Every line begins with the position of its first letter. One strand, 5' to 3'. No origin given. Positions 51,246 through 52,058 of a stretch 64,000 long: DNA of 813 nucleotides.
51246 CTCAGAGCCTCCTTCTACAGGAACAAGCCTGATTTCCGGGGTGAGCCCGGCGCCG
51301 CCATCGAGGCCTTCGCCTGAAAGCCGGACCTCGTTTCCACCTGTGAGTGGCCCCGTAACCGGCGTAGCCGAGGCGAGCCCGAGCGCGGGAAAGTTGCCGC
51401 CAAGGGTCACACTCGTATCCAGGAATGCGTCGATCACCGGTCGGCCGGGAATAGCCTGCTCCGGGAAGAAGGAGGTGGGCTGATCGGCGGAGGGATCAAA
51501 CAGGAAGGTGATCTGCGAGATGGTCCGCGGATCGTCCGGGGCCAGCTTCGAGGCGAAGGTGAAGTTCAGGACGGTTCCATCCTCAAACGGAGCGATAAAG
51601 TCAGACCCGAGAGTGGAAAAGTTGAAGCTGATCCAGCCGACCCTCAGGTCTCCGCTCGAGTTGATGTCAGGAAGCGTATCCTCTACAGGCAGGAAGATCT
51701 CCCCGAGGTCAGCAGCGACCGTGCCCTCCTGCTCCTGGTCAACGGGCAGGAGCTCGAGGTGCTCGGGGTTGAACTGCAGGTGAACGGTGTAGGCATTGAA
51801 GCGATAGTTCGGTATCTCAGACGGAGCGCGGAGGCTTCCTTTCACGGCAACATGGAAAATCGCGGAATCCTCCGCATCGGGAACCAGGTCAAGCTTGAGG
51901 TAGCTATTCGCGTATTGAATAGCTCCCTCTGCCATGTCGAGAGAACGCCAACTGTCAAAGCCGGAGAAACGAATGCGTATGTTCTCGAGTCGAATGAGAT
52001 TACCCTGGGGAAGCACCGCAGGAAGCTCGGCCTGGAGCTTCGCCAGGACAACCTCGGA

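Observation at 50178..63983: Five consecutive genes (2073-aa giant + P1-P4) share one C-terminal ~90-aa dockerin-like EF-hand pair followed by a conserved Cys-containing tail, possibly a sorting/anchoring tag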

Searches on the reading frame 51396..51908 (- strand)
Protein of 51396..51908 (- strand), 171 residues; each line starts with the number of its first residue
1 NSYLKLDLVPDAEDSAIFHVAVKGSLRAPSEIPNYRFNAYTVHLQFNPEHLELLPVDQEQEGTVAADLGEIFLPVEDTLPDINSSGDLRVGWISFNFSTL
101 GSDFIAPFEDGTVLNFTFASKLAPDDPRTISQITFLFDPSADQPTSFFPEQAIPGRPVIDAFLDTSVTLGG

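Call 62: search_protein_families(library=pfam, proteins=[window:51396-51908:-], max_evalue=10)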
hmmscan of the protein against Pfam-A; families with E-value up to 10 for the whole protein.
seq(171 aa): 0 families
